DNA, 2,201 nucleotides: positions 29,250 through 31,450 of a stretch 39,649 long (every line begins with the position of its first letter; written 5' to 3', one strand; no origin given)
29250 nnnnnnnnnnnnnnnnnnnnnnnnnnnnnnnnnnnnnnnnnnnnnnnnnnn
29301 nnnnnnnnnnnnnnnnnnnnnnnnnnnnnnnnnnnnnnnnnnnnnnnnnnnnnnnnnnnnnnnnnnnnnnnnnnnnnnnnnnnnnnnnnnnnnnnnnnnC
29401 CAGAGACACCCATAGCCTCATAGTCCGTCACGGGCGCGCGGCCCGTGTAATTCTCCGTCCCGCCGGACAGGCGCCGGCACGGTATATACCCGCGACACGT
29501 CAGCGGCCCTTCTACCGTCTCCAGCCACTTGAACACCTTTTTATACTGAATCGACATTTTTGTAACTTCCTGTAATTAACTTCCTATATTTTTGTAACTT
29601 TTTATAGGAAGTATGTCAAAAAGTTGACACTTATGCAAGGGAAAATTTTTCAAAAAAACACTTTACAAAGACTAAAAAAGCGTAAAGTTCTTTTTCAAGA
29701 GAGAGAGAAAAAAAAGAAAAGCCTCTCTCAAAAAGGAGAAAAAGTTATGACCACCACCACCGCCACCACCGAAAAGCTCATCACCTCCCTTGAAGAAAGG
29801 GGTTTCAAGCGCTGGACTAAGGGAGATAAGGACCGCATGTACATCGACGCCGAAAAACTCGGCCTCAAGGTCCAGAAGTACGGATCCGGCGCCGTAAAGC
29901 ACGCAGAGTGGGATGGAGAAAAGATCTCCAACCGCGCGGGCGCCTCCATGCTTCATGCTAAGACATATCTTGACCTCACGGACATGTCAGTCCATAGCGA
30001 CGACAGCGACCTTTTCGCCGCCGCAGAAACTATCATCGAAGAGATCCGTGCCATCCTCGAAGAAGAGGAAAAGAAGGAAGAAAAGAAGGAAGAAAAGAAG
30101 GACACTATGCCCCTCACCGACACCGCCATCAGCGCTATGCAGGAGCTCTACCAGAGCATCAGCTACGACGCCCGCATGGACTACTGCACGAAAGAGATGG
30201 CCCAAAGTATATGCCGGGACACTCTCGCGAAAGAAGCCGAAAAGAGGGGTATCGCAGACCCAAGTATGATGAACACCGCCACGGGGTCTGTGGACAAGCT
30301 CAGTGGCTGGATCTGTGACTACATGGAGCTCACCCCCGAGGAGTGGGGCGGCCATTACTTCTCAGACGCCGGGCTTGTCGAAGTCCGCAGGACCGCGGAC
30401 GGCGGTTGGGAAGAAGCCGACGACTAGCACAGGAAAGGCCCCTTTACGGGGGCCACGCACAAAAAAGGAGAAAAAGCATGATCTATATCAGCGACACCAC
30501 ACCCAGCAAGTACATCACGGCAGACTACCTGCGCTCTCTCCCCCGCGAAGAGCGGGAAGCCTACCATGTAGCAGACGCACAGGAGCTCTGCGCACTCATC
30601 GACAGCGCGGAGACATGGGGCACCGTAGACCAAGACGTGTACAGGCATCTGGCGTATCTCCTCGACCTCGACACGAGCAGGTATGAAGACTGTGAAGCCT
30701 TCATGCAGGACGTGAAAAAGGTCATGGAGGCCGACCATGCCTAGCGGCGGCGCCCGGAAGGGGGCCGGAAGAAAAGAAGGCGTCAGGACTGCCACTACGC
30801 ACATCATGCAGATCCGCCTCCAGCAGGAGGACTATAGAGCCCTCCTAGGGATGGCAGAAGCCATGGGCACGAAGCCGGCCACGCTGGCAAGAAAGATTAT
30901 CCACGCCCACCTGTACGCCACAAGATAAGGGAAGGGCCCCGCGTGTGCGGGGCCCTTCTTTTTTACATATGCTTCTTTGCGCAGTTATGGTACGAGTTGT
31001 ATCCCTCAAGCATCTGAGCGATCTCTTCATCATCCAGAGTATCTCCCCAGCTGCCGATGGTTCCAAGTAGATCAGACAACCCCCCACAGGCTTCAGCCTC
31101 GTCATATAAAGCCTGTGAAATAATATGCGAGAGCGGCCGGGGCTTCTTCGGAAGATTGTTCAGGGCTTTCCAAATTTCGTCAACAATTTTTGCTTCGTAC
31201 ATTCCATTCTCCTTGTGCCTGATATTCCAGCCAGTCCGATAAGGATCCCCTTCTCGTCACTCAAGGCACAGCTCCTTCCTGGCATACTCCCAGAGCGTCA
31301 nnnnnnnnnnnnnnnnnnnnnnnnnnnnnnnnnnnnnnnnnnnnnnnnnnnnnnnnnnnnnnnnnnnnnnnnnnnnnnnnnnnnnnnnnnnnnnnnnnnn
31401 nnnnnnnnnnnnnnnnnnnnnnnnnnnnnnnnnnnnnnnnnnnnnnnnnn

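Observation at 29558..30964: Candidate anti-defense (acr-aca-like) operon: two acidic proteins plus an RHH autoregulator behind a repeat-rich divergent promoter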

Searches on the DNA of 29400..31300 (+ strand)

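Call 8: search_dna_similar(query=window:29400-31300:+, collection=phages, mode=distant)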
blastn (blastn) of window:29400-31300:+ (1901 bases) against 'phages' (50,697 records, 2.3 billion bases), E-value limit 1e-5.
No match.

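Call 72: search_rna_families(source=window, start=29400, end=31300, threshold=evalue, max_evalue=1)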
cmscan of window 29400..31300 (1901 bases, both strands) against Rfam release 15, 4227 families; matches with E-value up to 1: 9.
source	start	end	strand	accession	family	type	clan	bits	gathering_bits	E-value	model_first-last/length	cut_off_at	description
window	30922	30977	-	RF02066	STnc320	Gene; sRNA;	-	28.4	50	0.011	1-55/55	no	Salmonella enterica sRNA STnc320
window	30888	30965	+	RF02353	BjrC68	Gene; sRNA;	-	23.9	39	0.0021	1-82/82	no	Bradyrhizobiaceae sRNA BjrC68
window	30913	30962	+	RF02985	ftsZ-DE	Gene; sRNA;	-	20.8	72.2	0.46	1-69/69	no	ftsZ-DE RNA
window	30432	30479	+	RF00032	Histone3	Cis-reg;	-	20.4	34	0.017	1-46/46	no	Histone 3' UTR stem-loop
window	31030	31078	-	RF01977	HOTAIRM1_3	Gene; lncRNA;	-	20.3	37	0.041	1-59/59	no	HOX antisense intergenic RNA myeloid 1 conserved region 3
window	30910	30970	+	RF00236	ctRNA_pGA1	Gene; antisense;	-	19.4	45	0.74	1-79/79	no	ctRNA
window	30913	31013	-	RF02621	BSnc120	Gene; sRNA;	-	18.9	114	0.58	1-88/88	no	Brucella sRNA 120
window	30430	30537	+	RF01087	PK-repZ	Cis-reg;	-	18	44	0.52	1-150/150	no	Pseudoknot of the regulatory region of the repZ gene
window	30847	30956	+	RF00195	RsmY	Gene; sRNA;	CL00106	17.7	57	0.16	1-121/121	no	RsmY RNA family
